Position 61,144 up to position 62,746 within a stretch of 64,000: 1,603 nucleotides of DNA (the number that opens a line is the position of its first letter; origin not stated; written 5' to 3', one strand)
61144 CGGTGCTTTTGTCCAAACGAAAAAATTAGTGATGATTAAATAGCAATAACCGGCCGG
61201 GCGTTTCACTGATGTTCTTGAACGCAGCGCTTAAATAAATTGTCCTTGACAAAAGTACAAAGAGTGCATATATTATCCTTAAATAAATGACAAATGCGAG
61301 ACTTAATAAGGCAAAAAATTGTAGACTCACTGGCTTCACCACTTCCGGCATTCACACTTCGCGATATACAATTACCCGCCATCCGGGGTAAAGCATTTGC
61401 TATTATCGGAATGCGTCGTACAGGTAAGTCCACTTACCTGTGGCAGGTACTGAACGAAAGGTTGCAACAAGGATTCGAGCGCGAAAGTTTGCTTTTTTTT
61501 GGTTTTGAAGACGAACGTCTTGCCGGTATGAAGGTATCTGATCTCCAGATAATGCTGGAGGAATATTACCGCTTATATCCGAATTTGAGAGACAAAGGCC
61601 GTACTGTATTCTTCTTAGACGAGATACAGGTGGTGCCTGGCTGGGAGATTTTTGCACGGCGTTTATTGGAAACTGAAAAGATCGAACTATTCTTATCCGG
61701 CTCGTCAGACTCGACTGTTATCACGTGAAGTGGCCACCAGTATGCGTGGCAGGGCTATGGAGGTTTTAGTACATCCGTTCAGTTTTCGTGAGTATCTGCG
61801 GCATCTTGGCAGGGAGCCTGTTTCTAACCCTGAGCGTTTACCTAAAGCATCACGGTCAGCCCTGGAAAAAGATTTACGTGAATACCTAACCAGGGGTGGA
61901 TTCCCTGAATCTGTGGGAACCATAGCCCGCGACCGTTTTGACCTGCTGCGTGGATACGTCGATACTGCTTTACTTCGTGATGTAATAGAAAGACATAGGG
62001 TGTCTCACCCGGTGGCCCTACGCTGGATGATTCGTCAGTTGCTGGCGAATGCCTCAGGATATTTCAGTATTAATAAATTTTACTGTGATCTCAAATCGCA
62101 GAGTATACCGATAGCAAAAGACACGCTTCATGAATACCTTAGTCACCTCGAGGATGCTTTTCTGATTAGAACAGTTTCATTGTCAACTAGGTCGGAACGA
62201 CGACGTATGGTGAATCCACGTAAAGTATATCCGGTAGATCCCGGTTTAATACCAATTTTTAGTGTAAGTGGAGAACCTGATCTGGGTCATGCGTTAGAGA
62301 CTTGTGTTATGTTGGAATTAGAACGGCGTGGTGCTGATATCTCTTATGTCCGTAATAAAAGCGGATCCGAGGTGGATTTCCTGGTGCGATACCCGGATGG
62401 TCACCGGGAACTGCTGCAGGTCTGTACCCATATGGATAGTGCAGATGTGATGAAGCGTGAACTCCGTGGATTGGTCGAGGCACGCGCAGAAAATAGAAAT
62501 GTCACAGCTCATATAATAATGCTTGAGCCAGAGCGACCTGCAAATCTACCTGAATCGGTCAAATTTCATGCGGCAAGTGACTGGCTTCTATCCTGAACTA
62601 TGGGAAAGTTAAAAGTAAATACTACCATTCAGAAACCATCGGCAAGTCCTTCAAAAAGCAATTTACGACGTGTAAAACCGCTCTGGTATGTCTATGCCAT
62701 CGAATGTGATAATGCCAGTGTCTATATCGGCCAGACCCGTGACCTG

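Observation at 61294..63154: Two-gene AAA_14/DUF4143 ATPase + GIY-YIG nuclease-like module, a candidate defence or mobile cassette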

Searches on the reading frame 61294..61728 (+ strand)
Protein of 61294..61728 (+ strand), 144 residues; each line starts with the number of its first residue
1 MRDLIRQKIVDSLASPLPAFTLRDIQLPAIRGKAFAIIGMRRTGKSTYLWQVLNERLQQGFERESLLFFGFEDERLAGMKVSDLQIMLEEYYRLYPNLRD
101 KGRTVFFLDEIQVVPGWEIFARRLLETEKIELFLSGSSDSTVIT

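Call 3: search_protein_families(library=pfam, proteins=[window:61294-61728:+], max_evalue=0.1)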
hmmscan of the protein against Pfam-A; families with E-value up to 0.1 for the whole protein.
window:61294-61728:+ (144 aa): 1 family
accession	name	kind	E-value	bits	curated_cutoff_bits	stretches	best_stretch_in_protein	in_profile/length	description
PF13173.12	AAA_14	-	2e-20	73.5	27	1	33-140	3-101/129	AAA domain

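Call 4: search_protein_families(library=padloc, proteins=[window:61294-61728:+], max_evalue=0.1)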
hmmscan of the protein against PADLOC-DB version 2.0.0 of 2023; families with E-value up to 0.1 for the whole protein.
window:61294-61728:+ (144 aa): 5 families
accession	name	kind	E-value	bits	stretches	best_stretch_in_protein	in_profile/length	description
PDLC04787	PDC-S01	-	1.1e-23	81.7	1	32-139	27-129/412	-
PDLC04789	PDC-S01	-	1.1e-06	26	1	29-139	14-111/375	-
PDLC04792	PDC-S01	-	5.5e-06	23.2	1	32-137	19-121/452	-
PDLC04791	PDC-S01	-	5e-05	20.2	1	36-139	23-122/395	-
PDLC04788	PDC-S01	-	0.006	13.5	1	36-116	23-98/448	-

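Call 7: search_protein_families(library=ncbifam, proteins=[window:61294-61728:+], max_evalue=0.1)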
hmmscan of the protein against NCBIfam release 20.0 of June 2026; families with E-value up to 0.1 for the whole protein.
window:61294-61728:+ (144 aa): 1 family
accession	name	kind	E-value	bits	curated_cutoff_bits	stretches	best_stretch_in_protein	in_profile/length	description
NF009886.0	PRK13345.1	equivalog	0.039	13.8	432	1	55-108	144-196/232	superantigen-like protein SSL9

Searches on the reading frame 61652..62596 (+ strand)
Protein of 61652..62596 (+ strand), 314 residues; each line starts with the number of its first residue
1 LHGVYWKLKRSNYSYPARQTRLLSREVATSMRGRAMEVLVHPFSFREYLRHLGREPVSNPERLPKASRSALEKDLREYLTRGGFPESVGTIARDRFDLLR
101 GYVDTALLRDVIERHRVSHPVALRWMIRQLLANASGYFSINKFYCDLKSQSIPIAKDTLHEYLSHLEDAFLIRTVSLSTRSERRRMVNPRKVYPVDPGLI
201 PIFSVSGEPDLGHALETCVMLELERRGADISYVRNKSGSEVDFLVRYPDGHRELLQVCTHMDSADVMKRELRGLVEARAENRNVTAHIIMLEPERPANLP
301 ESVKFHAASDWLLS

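Call 3: search_protein_families(library=pfam, proteins=[window:61652-62596:+], max_evalue=0.1)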
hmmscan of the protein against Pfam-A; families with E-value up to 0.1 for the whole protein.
window:61652-62596:+ (314 aa): 3 families
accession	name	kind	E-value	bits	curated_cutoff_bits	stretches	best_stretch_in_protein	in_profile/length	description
PF13635.12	DUF4143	-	4e-17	62.8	28.1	1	109-258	2-158/160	Domain of unknown function (DUF4143)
PF13173.12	AAA_14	-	0.00043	20.7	27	1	21-49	101-129/129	AAA domain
PF01475.25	FUR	-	0.095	13.3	23.1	0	124-183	10-70/121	Ferric uptake regulator family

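Call 4: search_protein_families(library=padloc, proteins=[window:61652-62596:+], max_evalue=0.1)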
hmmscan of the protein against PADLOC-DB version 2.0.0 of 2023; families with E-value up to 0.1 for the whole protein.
window:61652-62596:+ (314 aa): 7 families
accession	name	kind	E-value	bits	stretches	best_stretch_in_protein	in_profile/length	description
PDLC04787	PDC-S01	-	5.1e-64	214.6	1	21-313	130-407/412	-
PDLC04790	PDC-S01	-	4.8e-28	96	1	23-290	120-396/422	-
PDLC04789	PDC-S01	-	3.4e-16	57.3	1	23-245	114-327/375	-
PDLC04791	PDC-S01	-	1.7e-10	38.2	1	68-247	151-340/395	-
PDLC04786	PDC-S01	-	3.1e-08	30.8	1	33-247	138-375/439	-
PDLC04788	PDC-S01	-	3.3e-07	27.6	1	33-182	135-286/448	-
PDLC04792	PDC-S01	-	1.1e-05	22.2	1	207-251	332-376/452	-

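Call 7: search_protein_families(library=ncbifam, proteins=[window:61652-62596:+], max_evalue=0.1)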
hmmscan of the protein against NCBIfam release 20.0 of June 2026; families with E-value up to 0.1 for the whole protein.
window:61652-62596:+ (314 aa): 0 families

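Call 31: search_protein_families(library=phrogs, proteins=[window:61712-62596:+], max_evalue=0.1)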
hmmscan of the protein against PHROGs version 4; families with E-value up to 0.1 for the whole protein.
window:61712-62596:+ (294 aa): 1 family
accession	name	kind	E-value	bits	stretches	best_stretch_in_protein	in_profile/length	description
phrog_12936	-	tail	0.026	15.4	1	57-111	75-125/134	minor tail protein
